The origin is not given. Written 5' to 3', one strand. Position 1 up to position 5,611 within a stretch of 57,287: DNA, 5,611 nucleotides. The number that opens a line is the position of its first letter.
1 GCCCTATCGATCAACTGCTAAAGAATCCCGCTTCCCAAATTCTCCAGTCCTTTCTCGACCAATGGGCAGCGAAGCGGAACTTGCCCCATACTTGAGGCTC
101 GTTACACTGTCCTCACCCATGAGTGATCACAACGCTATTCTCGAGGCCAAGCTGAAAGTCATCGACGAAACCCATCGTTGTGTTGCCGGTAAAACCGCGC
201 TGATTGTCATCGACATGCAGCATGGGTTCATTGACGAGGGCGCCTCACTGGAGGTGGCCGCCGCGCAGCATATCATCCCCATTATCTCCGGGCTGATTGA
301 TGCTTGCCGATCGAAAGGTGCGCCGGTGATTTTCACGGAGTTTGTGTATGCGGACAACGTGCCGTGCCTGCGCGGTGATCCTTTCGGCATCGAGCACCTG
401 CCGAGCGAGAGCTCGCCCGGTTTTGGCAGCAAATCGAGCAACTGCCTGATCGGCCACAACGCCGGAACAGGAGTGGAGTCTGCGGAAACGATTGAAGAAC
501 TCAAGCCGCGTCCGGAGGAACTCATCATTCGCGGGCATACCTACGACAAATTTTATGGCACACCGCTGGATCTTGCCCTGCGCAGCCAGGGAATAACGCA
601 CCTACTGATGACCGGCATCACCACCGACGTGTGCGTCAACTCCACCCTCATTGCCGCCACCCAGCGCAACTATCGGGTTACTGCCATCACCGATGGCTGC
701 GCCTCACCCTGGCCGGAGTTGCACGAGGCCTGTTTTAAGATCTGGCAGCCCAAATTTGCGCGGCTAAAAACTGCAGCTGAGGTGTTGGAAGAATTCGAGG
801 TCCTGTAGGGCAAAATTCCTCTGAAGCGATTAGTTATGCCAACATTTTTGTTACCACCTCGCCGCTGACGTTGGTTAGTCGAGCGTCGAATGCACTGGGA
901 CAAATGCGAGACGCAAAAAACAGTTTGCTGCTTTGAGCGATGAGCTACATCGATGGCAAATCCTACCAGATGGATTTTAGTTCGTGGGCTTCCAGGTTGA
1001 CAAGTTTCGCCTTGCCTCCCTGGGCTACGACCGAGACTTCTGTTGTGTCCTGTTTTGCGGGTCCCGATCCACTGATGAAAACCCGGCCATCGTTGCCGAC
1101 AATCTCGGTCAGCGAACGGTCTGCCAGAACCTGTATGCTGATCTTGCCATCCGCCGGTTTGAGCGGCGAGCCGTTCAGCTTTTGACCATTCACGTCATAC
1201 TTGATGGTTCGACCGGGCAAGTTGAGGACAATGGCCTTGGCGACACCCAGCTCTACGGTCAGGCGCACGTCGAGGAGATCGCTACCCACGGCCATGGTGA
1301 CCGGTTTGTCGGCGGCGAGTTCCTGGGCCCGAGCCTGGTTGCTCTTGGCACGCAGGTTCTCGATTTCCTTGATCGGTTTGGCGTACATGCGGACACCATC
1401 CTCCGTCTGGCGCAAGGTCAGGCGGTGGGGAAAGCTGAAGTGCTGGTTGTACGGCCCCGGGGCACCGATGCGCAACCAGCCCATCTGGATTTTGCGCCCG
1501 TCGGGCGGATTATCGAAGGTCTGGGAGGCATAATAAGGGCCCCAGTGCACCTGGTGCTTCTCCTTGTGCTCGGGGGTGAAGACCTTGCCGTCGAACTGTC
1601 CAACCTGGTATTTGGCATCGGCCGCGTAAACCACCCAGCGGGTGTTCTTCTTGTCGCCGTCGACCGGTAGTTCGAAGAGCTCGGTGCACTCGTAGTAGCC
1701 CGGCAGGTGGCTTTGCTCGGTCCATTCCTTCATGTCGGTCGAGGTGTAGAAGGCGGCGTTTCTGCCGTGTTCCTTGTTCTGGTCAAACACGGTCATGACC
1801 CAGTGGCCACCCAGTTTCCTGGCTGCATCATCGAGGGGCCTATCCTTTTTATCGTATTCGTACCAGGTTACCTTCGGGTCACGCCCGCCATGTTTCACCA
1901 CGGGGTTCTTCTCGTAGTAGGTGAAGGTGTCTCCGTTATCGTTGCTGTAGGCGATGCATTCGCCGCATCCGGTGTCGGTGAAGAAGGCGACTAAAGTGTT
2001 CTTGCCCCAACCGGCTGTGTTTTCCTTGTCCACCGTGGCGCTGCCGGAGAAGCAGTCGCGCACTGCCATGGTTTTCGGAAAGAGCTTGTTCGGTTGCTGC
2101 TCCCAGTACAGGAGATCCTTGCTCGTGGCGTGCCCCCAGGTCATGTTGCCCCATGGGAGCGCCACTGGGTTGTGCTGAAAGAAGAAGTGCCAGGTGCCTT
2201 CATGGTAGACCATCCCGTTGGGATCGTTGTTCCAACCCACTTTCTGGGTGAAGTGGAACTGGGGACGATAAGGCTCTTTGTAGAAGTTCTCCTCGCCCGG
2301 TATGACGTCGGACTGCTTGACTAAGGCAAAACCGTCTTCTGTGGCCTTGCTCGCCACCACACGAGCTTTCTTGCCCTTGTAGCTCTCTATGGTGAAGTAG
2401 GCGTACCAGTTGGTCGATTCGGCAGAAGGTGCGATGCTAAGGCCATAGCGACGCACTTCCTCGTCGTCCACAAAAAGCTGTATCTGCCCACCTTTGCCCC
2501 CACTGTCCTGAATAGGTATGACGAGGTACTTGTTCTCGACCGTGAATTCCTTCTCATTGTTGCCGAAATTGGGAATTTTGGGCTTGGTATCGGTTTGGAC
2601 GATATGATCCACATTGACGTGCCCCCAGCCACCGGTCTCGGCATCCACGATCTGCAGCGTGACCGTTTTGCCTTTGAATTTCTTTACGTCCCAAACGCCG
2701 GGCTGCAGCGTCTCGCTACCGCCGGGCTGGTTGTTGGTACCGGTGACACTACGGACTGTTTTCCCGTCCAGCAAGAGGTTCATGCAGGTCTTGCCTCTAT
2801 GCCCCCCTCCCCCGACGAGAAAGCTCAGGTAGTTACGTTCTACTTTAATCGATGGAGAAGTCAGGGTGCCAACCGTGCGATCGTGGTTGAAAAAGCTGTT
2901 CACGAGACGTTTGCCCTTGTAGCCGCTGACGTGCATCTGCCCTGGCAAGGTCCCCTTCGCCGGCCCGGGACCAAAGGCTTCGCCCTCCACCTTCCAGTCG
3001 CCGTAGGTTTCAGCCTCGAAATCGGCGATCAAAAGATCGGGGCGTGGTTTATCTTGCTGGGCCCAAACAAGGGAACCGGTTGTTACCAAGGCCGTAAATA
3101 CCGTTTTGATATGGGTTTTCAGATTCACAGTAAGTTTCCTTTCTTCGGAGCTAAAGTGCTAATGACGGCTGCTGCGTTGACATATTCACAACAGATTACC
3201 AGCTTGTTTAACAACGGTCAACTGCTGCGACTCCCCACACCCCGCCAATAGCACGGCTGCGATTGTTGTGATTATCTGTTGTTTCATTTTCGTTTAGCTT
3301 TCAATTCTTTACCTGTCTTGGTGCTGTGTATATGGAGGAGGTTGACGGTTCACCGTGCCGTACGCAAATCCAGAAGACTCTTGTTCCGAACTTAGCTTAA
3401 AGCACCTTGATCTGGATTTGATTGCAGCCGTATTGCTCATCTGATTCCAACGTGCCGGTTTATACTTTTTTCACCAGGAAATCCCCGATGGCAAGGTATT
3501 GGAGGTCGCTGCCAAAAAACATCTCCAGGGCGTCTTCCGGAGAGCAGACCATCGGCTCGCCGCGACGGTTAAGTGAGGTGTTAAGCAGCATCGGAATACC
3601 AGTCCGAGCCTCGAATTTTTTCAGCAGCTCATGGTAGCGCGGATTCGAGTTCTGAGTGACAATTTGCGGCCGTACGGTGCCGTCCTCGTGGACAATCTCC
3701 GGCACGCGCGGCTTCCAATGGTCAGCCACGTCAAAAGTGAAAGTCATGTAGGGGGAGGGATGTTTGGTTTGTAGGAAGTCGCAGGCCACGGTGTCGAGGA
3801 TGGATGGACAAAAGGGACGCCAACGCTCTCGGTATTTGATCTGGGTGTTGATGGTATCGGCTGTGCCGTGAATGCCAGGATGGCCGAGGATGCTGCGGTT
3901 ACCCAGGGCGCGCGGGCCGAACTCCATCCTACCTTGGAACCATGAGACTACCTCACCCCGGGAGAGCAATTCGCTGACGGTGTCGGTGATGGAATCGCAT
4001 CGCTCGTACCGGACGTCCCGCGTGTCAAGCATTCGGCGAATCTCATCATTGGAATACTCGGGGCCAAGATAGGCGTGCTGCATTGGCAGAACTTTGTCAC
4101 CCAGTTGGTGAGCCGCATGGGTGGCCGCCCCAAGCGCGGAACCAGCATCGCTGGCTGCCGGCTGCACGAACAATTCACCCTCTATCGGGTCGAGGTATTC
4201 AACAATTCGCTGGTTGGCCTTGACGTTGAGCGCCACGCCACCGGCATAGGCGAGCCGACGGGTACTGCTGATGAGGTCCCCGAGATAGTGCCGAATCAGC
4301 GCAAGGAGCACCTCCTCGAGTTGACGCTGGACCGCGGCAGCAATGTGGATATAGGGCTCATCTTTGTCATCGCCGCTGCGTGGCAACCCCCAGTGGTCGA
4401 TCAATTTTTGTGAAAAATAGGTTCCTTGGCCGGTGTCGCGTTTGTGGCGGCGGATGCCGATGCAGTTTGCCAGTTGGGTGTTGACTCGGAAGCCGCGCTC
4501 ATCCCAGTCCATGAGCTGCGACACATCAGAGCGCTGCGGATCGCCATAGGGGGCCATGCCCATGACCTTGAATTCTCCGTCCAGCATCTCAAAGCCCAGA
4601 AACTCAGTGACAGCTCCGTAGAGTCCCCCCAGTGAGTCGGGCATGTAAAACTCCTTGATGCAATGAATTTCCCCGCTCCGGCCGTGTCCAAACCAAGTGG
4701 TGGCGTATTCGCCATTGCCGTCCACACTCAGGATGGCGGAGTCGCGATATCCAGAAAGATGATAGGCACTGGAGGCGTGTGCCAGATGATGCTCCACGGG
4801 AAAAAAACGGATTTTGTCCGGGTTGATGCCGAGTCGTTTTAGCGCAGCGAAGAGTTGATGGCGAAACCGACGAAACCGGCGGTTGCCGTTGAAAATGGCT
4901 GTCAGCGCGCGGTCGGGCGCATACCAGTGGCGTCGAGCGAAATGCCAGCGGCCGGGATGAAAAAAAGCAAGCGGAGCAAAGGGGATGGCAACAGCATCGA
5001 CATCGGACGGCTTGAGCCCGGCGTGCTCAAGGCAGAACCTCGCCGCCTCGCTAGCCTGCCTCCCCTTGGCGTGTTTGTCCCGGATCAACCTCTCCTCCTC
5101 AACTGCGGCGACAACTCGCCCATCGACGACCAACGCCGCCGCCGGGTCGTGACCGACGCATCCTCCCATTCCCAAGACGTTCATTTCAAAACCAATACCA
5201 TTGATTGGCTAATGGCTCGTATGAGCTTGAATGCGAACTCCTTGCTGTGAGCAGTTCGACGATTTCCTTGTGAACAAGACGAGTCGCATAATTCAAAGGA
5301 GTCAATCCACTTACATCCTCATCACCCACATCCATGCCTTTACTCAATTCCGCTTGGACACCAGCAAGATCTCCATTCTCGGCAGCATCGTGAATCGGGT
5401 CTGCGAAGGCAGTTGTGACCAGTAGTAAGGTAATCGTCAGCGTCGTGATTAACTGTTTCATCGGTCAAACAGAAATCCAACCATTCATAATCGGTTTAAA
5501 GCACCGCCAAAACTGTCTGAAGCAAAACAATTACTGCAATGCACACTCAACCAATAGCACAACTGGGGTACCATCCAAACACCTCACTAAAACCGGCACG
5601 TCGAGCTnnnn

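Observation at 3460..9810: Non-canonical ebo-like cluster (EboB-EboE-EboC) lacking eboD/eboF and coupled to DUF4159, secreted ankyrin and carbamoyltransferase genes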

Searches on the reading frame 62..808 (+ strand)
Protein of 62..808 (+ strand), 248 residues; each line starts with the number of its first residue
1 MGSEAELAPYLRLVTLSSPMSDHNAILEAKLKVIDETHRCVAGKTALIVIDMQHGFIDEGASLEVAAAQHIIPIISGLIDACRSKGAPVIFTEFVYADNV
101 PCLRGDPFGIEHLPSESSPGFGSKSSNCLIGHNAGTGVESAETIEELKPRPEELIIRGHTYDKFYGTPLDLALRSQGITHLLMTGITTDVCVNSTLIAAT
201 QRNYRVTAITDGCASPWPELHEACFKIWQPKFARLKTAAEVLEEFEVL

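Call 14: search_protein_families(library=pfam, proteins=[window:62-808:+], max_evalue=0.001)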
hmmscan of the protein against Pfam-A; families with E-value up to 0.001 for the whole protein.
window:62-808:+ (248 aa): 1 family
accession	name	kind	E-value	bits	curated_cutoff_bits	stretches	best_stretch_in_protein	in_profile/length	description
PF00857.26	Isochorismatase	-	5.9e-39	134.4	27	1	45-239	1-174/175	Isochorismatase domain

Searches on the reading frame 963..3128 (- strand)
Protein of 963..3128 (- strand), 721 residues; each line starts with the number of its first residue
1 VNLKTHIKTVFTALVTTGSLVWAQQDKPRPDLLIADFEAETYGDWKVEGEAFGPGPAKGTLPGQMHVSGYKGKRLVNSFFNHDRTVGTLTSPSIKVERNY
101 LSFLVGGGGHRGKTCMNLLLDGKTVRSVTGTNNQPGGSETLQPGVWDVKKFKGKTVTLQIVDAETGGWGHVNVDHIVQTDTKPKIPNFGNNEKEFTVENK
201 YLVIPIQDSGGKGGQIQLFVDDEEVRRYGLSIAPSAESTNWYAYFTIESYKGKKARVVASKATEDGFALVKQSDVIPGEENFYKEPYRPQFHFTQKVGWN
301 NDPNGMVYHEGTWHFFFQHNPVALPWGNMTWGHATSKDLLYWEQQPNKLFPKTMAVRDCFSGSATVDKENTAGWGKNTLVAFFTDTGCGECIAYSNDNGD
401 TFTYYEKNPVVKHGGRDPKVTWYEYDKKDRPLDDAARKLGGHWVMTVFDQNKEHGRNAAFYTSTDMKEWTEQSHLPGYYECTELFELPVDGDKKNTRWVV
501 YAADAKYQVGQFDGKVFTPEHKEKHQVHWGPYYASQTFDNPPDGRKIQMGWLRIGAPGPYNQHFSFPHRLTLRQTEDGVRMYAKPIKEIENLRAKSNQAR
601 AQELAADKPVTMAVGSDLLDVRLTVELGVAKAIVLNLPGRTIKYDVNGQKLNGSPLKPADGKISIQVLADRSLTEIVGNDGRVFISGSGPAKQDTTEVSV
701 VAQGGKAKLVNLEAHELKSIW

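Call 3: search_protein_families(library=pfam, proteins=[window:963-3128:-], max_evalue=0.01)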
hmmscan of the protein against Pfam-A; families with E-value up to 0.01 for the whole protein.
window:963-3128:- (721 aa): 2 families
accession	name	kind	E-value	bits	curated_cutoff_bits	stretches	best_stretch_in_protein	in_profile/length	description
PF00251.26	Glyco_hydro_32N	-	9.8e-53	180.1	22.1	1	292-574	1-298/307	Glycosyl hydrolases family 32 N-terminal domain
PF08244.19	Glyco_hydro_32C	-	8.6e-07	29.6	21.9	1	652-715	94-157/158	Glycosyl hydrolases family 32 C terminal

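Call 4: search_protein_families(library=ncbifam, proteins=[window:963-3128:-], max_evalue=0.01)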
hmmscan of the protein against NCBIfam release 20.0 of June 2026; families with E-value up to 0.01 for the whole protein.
window:963-3128:- (721 aa): 2 families
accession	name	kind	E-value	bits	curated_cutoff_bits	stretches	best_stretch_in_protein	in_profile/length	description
TIGR01322.1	scrB_fam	subfamily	2.6e-35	122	356.4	1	280-632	6-366/447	sucrose-6-phosphate hydrolase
NF041092.1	beta-fruc_BfrA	equivalog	3.3e-30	105.2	900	1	287-595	2-304/433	beta-fructosidase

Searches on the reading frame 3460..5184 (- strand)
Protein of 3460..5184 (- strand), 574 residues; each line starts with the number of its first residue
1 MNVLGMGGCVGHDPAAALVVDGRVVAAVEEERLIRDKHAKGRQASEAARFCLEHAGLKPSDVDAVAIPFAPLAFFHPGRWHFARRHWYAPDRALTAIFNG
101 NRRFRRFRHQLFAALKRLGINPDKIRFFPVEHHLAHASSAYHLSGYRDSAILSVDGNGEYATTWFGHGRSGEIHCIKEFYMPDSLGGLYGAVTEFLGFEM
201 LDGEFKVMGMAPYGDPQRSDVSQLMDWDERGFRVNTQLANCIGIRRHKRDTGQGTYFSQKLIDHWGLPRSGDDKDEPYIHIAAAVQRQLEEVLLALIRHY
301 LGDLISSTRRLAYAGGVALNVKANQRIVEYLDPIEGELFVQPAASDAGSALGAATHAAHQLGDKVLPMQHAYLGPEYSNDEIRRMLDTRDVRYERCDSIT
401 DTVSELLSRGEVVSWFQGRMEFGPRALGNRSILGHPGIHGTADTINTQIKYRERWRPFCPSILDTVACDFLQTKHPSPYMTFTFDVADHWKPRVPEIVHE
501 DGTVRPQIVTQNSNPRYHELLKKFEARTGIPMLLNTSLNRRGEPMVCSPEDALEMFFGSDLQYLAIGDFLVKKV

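Call 3: search_protein_families(library=pfam, proteins=[window:3460-5184:-], max_evalue=0.01)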
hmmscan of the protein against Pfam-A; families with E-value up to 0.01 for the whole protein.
window:3460-5184:- (574 aa): 2 families
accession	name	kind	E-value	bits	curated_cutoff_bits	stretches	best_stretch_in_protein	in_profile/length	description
PF16861.10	Carbam_trans_C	-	5.8e-68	228.2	27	1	405-573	2-170/170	Carbamoyltransferase C-terminus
PF02543.21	Carbam_trans_N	-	6.1e-45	154.6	24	1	5-354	4-345/346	Carbamoyltransferase N-terminus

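Call 4: search_protein_families(library=ncbifam, proteins=[window:3460-5184:-], max_evalue=0.01)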
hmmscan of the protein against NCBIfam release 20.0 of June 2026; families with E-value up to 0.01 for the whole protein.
window:3460-5184:- (574 aa): 1 family
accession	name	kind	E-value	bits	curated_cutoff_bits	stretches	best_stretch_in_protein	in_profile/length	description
NF041651.1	nodul_NodU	equivalog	1.1e-44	153.1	1000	2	283-544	275-528/556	nodulation protein NodU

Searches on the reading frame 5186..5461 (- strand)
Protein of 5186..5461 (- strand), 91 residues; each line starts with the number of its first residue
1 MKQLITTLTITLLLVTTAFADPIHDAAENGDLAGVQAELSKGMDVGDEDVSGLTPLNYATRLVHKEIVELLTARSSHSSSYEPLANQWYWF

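Call 3: search_protein_families(library=pfam, proteins=[window:5186-5461:-], max_evalue=0.01)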
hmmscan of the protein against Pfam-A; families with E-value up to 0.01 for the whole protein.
window:5186-5461:- (91 aa): 4 families
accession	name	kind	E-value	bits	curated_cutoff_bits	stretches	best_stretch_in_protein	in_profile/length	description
PF12796.13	Ank_2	-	6.5e-06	27.1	27.3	1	22-72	32-80/90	Ankyrin repeats (3 copies)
PF13857.12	Ank_5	-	0.00021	22.1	27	1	21-59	18-56/56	Ankyrin repeats (many copies)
PF13637.12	Ank_4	-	0.0013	19.5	22.7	1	23-71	1-49/50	Ankyrin repeats (many copies)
PF00023.36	Ank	-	0.0015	19.2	21.1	0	52-72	2-22/33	Ankyrin repeat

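Call 4: search_protein_families(library=ncbifam, proteins=[window:5186-5461:-], max_evalue=0.01)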
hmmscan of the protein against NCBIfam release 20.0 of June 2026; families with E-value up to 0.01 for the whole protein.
window:5186-5461:- (91 aa): 1 family
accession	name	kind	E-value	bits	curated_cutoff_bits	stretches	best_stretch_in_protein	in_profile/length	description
NF043023.1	T4SS_AnkH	equivalog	0.0076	15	600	1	35-81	48-94/467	Dot/Icm T4SS effector AnkH/LegA3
